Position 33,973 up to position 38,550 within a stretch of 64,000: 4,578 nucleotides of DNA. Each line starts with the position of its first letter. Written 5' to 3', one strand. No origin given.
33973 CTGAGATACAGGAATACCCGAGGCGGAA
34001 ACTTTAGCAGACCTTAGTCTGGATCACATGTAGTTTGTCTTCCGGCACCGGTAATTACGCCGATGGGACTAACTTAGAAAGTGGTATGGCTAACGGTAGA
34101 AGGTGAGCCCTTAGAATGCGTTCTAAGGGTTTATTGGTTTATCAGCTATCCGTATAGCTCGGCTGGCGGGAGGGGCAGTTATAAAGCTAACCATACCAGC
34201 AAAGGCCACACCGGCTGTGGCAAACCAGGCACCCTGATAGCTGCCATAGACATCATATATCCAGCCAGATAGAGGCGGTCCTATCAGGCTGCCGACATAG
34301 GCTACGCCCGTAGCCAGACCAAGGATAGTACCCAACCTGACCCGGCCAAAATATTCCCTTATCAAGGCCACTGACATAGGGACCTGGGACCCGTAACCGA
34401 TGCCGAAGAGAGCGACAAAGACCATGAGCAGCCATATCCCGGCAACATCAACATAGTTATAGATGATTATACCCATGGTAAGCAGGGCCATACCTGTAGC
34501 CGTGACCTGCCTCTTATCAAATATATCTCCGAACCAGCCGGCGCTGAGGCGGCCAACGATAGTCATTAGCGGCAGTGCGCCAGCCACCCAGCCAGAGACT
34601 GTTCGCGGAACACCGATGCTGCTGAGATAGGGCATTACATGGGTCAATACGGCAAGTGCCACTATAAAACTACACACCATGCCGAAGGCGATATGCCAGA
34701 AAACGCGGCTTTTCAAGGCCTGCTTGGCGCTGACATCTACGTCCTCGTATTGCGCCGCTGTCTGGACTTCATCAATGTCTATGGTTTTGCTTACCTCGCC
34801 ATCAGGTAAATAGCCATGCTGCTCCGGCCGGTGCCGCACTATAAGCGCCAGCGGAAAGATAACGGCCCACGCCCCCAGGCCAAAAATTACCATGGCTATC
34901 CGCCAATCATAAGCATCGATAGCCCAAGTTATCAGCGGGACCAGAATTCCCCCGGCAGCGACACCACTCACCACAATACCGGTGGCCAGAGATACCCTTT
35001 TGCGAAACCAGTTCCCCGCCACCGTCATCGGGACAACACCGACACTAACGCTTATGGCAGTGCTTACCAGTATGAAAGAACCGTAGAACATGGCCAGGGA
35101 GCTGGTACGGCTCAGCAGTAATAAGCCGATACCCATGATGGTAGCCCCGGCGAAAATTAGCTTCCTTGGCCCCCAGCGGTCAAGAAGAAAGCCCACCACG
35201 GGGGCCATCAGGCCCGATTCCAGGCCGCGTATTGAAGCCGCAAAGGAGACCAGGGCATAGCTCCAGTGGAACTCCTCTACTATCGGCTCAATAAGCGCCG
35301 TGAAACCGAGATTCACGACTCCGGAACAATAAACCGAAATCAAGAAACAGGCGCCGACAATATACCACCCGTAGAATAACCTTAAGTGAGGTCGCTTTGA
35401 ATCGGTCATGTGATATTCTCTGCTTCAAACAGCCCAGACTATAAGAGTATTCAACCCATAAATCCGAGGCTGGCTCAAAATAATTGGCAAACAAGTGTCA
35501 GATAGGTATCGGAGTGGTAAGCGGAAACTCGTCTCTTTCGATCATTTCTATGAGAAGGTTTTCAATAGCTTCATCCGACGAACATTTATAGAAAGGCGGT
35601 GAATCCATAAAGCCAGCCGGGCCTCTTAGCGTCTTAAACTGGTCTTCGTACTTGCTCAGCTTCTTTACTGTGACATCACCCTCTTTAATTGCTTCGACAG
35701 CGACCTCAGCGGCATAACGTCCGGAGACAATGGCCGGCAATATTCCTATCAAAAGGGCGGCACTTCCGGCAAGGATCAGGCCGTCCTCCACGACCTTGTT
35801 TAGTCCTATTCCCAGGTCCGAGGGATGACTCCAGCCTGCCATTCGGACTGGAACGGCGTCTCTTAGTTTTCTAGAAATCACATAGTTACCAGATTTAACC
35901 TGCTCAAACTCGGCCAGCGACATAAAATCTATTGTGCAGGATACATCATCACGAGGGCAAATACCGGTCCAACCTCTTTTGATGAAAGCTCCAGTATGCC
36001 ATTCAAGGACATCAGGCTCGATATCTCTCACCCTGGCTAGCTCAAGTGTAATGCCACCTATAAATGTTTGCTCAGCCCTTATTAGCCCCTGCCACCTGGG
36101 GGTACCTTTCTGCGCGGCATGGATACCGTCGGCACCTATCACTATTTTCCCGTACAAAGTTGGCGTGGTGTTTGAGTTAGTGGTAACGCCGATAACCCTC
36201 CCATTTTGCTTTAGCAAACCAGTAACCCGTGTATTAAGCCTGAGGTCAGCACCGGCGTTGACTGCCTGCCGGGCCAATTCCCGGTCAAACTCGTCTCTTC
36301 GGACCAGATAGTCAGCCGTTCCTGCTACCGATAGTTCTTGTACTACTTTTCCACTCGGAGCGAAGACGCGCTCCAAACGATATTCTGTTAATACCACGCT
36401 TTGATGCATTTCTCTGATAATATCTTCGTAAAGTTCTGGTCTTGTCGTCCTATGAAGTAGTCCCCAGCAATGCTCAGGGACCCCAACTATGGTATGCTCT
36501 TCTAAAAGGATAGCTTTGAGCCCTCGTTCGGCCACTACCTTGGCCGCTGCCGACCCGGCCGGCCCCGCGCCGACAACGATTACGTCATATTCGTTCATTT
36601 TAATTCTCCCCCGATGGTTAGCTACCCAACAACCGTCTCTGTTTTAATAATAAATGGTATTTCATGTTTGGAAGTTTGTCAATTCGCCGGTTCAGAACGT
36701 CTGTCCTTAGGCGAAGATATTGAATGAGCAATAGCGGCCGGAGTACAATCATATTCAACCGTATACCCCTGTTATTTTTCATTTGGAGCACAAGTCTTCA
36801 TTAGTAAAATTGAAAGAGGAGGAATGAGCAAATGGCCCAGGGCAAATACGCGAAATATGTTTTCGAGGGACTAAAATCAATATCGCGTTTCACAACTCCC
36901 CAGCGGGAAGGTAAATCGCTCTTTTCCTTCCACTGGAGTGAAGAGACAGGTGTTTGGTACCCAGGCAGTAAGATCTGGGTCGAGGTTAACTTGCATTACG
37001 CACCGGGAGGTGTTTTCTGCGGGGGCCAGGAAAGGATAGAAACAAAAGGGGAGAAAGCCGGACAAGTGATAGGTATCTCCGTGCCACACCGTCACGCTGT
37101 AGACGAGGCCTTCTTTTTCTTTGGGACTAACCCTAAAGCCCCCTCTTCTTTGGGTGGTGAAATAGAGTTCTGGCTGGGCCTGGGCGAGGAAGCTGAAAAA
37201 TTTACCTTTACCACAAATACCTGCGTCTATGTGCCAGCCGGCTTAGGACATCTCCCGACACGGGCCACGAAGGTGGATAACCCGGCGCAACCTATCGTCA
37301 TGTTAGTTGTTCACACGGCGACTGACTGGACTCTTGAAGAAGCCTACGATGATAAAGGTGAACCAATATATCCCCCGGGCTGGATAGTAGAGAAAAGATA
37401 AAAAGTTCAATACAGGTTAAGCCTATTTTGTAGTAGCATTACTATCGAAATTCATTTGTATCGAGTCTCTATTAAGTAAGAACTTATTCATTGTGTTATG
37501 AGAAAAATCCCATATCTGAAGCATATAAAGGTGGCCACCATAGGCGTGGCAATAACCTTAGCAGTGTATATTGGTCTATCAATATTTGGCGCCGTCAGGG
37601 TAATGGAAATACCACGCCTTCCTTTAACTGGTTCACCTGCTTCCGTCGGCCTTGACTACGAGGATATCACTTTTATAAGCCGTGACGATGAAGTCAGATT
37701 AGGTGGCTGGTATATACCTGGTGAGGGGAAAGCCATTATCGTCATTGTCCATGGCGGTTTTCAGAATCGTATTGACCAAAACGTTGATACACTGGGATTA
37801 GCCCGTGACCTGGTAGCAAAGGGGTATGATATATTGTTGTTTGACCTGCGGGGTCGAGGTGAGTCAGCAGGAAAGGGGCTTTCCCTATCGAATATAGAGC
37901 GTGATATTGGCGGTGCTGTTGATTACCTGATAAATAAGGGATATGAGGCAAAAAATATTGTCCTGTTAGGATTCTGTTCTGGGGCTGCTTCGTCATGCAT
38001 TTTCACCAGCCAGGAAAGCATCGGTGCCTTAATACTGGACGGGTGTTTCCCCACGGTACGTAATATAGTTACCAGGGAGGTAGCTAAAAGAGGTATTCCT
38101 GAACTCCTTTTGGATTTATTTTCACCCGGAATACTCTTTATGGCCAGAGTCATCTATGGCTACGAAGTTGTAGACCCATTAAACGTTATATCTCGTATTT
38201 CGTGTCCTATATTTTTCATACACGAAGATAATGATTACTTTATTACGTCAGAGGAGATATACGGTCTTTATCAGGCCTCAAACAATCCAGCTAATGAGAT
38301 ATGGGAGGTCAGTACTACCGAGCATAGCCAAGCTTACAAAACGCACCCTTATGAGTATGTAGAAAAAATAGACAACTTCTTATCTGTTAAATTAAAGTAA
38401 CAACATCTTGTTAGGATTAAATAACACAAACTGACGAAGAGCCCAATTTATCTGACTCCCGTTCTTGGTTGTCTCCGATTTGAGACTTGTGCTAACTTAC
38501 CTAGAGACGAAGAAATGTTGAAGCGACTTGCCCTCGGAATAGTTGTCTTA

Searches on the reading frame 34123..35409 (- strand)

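Call 7: search_protein_families(library=pfam, proteins=[window:34123-35409:-])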
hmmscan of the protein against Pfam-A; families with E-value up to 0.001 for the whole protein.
window:34123-35409:- (428 aa): 1 family
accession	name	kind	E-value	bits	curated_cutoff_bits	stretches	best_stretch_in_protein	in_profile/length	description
PF07690.21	MFS_1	-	7.2e-48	163.7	33.4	2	29-267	8-234/347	Major Facilitator Superfamily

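Call 8: search_protein_families(library=ncbifam, proteins=[window:34123-35409:-])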
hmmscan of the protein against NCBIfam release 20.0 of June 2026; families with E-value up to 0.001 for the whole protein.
window:34123-35409:- (428 aa): 15 families
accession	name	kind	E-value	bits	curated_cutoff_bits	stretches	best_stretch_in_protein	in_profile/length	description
NF049980.1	SfMCT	equivalog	1.6e-42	145.6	320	1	15-399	2-376/378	L-lactate MFS transporter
TIGR00893.1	2A0114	subfamily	1.6e-26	93.2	395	1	33-411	12-397/399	D-galactonate transporter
TIGR00890.1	2A0111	subfamily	3.4e-25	88.8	374.85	1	15-394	3-364/377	oxalate/formate antiport family MFS transporter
NF038246.1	bile_salt_MFS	equivalog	2.9e-23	82.4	400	1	13-408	2-399/408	conjugated bile salt MFS transporter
TIGR00881.1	2A0104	subfamily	4.2e-21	75.4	407.75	1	36-318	14-303/379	phosphoglycerate transporter protein PgtP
TIGR04259.1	oxa_formateAnti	equivalog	4.9e-21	75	335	1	31-405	17-384/405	oxalate/formate MFS antiporter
TIGR00892.1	2A0113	subfamily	4e-18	65.4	586.1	1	13-405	16-414/455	monocarboxylate transporter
TIGR00896.1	CynX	subfamily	3.6e-16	59.2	406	1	36-392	19-353/355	CynX/NimT family MFS transporter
NF033733.1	MFS_ArsK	equivalog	1.5e-13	50.3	400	1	30-410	17-382/388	arsenite efflux MFS transporter ArsK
TIGR00880.1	2_A_01_02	superfamily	4.8e-12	46.2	131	2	66-191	12-138/141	multidrug resistance protein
NF053757.1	BclibactTpBcbE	equivalog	2.2e-10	40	600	1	33-406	15-382/394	bacillibactin exporter BcbE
TIGR00895.1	2A0115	subfamily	1.8e-09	37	418.55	2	233-402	12-180/398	aromatic acid/H+ symport family MFS transporter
TIGR00894.1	2A0114euk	subfamily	2.3e-07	29.7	626.45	1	45-276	69-303/465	Na(+)-dependent inorganic phosphate cotransporter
TIGR00711.1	efflux_EmrB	subfamily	5.2e-06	25.5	230.2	1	253-388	19-153/485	DHA2 family efflux MFS transporter permease subunit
NF000218.1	FexA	exception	7.8e-05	21.5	900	1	62-119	323-376/475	chloramphenicol/florfenicol efflux MFS transporter FexA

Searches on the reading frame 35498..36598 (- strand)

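Call 7: search_protein_families(library=pfam, proteins=[window:35498-36598:-])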
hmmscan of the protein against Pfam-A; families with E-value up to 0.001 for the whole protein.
window:35498-36598:- (366 aa): 10 families
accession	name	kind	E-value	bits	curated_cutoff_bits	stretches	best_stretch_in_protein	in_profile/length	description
PF01266.30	DAO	-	3.7e-12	46.9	27.9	2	5-69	1-69/353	FAD dependent oxidoreductase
PF01494.25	FAD_binding_3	-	9.6e-12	45.2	22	1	3-162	1-162/349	FAD binding domain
PF12831.13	FAD_oxidored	-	8.7e-10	38.9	27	1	5-158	1-147/416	FAD dependent oxidoreductase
PF05834.18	Lycopene_cycl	-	2.5e-07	30.5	23.4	1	5-180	1-156/380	Lycopene cyclase protein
PF07992.20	Pyr_redox_2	-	4.8e-07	29.9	26.1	1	4-154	1-105/291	Pyridine nucleotide-disulphide oxidoreductase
PF01946.23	Thi4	-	7.7e-07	29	26.2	1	3-39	17-54/235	Thi4 family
PF00890.30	FAD_binding_2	-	1.3e-06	28.3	20.4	1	5-34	1-30/414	FAD binding domain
PF03486.20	HI0933_like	-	2.5e-06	27.6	50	1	5-39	2-36/244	HI0933-like protein Rossmann domain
PF01134.28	GIDA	-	7.4e-05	22.4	22.1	1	5-144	1-137/391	Glucose inhibited division protein A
PF13450.12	NAD_binding_8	-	0.00021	21.9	21.9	1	8-39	1-32/68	NAD(P)-binding Rossmann-like domain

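Call 8: search_protein_families(library=ncbifam, proteins=[window:35498-36598:-])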
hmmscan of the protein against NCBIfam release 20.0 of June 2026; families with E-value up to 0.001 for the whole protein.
window:35498-36598:- (366 aa): 69 families (the best 25 are shown)
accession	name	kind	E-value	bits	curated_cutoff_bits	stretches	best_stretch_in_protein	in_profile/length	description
TIGR02032.1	GG-red-SF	subfamily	2.3e-35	122.7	158.8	1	4-300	1-297/297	geranylgeranyl reductase family protein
NF041160.1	DGGPL_Thplmales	equivalog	5.2e-31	107.9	780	1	1-322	1-332/396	digeranylgeranylglycerophospholipid reductase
NF041080.1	DGGGPL_reductase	equivalog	3.7e-18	65.6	580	1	3-161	1-157/447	digeranylgeranylglycerophospholipid reductase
TIGR02023.1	BchP-ChlP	subfamily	7.2e-18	64.8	343.3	1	4-160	1-154/388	geranylgeranyl diphosphate reductase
NF007542.0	PRK10157.1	subfamily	7.7e-15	54.5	610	1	4-161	6-164/428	FAD-dependent oxidoreductase FixC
NF041385.1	Dggglyphlred_Halo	equivalog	6.3e-13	48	700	1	2-187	3-176/405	digeranylgeranylglycerophospholipid reductase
NF049967.1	QhpG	equivalog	1.5e-11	43.9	240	1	6-171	1-151/423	flavin-dependent monooxygenase QhpG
NF007450.0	PRK10015.1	subfamily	8.3e-11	41.2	466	1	3-161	5-164/429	FAD-dependent oxidoreductase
NF005882.1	PRK07843.1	equivalog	1.6e-09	36.7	788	1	3-38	1-36/547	3-oxosteroid 1-dehydrogenase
TIGR03377.1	glycerol3P_GlpA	equivalog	5.3e-09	35.1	552.8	1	5-53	1-50/530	anaerobic glycerol-3-phosphate dehydrogenase subunit GlpA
NF008313.0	PRK11101.1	equivalog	9e-09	34.4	425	1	3-53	8-59/548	anaerobic glycerol-3-phosphate dehydrogenase subunit A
NF008425.0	PRK11259.1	equivalog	3.1e-08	33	257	1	2-38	3-39/377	N-methyl-L-tryptophan oxidase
NF004834.1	PRK06185.1-3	subfamily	1.4e-07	30.7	500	0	116-162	124-171/420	FAD-dependent oxidoreductase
TIGR00292.1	TIGR00292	equivalog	1.6e-07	30.8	148.3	1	3-41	21-59/254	sulfide-dependent adenosine diphosphate thiazole synthase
NF009477.0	PRK12843.1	equivalog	4.4e-07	28.7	758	1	2-39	15-52/578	FAD-dependent oxidoreductase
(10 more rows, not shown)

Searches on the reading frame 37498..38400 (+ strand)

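Call 13: search_protein_families(library=pfam, proteins=[window:37498-38400:+], max_evalue=0.00001)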
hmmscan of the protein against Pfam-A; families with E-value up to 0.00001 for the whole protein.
window:37498-38400:+ (300 aa): 3 families
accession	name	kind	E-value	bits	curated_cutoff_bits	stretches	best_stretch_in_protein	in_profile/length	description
PF12146.15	Hydrolase_4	-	2.3e-08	34.1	27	1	77-172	3-96/239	Serine aminopeptidase, S33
PF12697.13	Abhydrolase_6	-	1.3e-07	32.9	26.3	1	81-221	1-132/217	Alpha/beta hydrolase family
PF00561.26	Abhydrolase_1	-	5.8e-06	26.6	25.8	1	80-182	2-101/245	alpha/beta hydrolase fold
